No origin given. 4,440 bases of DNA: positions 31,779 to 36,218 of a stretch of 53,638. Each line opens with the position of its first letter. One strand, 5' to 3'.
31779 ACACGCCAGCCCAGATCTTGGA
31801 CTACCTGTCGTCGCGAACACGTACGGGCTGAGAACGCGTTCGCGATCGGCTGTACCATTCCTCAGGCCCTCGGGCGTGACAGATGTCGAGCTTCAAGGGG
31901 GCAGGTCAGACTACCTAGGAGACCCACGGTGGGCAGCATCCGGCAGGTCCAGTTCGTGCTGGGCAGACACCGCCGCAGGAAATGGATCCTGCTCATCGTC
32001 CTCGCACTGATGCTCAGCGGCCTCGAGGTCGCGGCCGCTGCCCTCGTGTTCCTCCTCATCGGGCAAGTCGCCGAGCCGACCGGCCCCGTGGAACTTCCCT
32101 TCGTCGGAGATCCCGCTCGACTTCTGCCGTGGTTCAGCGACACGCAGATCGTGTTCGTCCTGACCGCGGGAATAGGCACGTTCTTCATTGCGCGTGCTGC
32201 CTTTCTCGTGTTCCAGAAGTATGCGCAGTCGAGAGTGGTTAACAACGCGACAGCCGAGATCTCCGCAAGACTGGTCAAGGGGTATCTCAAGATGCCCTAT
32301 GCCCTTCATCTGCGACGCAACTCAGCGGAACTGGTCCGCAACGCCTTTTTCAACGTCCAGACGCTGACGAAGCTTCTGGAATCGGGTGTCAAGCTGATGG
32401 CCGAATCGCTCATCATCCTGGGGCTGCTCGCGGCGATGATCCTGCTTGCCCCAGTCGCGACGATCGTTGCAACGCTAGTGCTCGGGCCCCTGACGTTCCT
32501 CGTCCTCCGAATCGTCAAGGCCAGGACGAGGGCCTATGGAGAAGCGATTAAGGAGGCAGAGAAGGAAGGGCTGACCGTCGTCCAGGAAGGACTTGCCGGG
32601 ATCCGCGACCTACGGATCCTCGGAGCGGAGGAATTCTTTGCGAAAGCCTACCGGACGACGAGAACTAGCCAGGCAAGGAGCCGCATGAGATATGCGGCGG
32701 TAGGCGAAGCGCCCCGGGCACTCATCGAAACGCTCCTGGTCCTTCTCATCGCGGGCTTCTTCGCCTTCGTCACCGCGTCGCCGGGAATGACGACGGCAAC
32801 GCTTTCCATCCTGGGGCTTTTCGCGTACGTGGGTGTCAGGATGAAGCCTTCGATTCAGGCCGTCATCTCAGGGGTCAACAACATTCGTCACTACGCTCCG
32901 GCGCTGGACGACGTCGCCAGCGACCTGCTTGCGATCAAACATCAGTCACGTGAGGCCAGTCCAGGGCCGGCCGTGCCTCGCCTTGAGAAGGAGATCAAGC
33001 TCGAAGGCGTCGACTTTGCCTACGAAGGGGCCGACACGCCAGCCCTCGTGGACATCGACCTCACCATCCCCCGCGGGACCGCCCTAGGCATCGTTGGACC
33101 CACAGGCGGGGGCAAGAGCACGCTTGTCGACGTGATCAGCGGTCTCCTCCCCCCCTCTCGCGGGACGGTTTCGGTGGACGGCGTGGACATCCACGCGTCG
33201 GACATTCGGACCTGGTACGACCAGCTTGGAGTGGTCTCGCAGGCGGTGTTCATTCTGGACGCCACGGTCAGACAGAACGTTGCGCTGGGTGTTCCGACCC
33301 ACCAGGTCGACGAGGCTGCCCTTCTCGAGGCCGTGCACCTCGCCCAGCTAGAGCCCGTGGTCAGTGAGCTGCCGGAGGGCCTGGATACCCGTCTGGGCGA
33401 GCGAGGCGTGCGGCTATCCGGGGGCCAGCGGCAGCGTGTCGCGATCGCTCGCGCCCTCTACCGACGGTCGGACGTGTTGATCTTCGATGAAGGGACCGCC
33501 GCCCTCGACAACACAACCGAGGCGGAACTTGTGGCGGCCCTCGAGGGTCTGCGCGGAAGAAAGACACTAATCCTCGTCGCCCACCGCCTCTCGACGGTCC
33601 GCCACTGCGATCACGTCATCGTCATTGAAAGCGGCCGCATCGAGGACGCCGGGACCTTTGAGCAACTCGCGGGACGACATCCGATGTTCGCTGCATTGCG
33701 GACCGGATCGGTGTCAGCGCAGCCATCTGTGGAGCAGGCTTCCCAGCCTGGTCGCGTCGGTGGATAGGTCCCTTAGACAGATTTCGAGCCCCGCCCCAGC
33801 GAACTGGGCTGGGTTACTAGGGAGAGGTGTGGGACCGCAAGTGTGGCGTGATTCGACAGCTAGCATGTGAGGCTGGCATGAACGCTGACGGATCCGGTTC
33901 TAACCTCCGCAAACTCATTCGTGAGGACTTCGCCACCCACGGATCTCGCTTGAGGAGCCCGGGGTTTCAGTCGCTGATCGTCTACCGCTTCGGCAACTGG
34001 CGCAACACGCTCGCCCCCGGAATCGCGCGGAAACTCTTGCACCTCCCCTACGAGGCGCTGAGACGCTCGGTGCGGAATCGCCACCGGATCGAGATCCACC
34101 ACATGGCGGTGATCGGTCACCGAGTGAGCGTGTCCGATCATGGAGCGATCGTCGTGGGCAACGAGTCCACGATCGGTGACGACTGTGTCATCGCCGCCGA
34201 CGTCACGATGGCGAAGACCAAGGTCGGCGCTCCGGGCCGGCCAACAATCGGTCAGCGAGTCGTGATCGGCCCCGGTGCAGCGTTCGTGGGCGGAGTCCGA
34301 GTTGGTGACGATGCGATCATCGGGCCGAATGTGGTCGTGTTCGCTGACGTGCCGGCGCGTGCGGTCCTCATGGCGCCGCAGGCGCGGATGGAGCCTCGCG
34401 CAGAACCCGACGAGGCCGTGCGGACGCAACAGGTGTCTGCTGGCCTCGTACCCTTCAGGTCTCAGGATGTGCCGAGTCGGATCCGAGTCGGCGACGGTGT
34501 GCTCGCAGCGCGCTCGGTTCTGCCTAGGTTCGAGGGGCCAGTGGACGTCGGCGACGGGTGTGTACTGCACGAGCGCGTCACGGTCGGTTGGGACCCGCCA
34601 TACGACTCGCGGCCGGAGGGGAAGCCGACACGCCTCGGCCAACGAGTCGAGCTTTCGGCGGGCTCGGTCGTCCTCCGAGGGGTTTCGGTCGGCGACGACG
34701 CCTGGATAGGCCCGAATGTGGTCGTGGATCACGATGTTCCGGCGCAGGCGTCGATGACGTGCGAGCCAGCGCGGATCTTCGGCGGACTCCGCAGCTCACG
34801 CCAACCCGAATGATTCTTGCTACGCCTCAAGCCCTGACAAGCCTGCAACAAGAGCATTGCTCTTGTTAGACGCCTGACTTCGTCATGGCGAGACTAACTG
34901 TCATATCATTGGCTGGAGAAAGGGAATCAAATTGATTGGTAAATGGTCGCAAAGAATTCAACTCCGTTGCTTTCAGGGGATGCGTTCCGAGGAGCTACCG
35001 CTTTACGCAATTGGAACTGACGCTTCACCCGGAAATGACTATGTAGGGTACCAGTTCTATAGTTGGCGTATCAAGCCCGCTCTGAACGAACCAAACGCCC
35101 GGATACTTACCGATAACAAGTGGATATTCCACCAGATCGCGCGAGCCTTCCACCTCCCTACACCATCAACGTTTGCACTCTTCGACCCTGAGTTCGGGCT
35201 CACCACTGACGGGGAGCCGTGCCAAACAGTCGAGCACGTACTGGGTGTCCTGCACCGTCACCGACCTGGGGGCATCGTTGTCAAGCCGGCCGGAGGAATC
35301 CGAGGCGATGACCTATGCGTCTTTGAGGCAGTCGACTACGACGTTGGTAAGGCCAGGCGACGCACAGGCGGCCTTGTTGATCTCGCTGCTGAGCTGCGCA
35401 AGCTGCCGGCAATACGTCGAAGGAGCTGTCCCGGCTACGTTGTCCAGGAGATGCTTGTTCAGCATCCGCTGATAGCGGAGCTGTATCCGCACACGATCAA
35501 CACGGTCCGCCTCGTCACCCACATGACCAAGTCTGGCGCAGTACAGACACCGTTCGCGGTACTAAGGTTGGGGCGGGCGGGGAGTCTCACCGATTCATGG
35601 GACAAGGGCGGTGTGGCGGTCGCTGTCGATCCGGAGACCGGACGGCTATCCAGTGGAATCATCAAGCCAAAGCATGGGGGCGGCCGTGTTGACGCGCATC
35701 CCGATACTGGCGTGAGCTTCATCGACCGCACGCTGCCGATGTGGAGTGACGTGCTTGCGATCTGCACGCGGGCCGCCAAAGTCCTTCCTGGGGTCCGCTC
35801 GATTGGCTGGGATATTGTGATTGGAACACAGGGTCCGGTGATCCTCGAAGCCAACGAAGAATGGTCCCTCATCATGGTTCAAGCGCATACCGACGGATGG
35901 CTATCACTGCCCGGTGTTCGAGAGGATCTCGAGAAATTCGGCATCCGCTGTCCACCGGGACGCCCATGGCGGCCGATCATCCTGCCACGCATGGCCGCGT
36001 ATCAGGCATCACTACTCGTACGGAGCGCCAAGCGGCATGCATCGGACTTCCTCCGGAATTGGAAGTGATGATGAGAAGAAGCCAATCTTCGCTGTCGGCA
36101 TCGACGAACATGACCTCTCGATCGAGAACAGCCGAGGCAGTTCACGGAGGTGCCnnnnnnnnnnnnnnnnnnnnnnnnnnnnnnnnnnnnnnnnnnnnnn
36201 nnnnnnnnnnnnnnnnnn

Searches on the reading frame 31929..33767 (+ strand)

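Call 39: search_protein_families(library=pfam, proteins=[window:31929-33767:+], max_evalue=0.001)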
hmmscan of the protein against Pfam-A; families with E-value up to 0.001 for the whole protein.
window:31929-33767:+ (612 aa): 5 families
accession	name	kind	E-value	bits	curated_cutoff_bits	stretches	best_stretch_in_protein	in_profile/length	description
PF00005.33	ABC_tran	-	1.5e-29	103.7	25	1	375-524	3-137/137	ABC transporter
PF00664.28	ABC_membrane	-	8e-13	49.1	28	1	26-281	7-246/274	ABC transporter transmembrane region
PF02463.25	SMC_N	-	1.3e-06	28.5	40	1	423-567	120-212/220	RecF/RecN/SMC N terminal domain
PF13555.12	AAA_29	-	0.00015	21.9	27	1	382-411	22-50/61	P-loop containing region of AAA domain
PF09818.15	ABC_ATPase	-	0.00067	19.2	23.2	0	468-537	131-199/283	P-loop domain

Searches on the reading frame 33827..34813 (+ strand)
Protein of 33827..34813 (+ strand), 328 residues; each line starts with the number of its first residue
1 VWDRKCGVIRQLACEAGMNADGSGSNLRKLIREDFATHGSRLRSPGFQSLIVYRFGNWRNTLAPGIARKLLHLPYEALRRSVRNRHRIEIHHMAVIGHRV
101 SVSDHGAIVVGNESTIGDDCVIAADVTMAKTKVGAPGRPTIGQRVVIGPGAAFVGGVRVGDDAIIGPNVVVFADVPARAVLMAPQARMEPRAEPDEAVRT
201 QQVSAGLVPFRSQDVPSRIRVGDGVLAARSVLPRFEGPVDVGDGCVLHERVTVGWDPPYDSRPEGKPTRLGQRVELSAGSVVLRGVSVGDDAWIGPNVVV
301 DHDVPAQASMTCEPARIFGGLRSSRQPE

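Call 39: search_protein_families(library=pfam, proteins=[window:33827-34813:+], max_evalue=0.001)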
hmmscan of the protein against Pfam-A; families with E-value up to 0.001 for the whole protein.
window:33827-34813:+ (328 aa): 3 families
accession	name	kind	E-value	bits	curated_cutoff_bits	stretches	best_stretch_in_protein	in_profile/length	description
PF00132.30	Hexapep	-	7.6e-20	70.2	27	2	139-171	2-34/36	Bacterial transferase hexapeptide (six repeats)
PF14602.12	Hexapep_2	-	3.2e-11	43.2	27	1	140-173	3-34/34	Hexapeptide repeat of succinyl-transferase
PF25084.1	LbH_EIF2B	-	3.7e-08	33.7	54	1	80-174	8-102/105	EIF2B subunit epsilon LbH domain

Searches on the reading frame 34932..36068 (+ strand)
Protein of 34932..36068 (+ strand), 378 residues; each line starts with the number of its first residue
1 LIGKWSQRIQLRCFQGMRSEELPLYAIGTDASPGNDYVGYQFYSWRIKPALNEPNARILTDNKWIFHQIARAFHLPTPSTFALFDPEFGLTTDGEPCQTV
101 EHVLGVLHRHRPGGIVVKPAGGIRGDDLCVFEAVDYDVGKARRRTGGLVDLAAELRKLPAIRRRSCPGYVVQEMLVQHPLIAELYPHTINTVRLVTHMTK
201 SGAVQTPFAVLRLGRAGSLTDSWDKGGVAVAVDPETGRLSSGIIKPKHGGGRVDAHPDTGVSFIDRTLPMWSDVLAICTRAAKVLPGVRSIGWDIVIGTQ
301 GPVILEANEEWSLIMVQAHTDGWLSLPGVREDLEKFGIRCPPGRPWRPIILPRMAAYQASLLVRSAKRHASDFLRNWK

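Call 39: search_protein_families(library=pfam, proteins=[window:34932-36068:+], max_evalue=0.001)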
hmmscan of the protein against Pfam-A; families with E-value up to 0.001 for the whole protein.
window:34932-36068:+ (378 aa): 1 family
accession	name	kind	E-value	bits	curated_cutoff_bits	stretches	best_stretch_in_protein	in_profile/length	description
PF14397.11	ATPgrasp_ST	-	3.5e-49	167.9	31.4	1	47-319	6-264/278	Sugar-transfer associated ATP-grasp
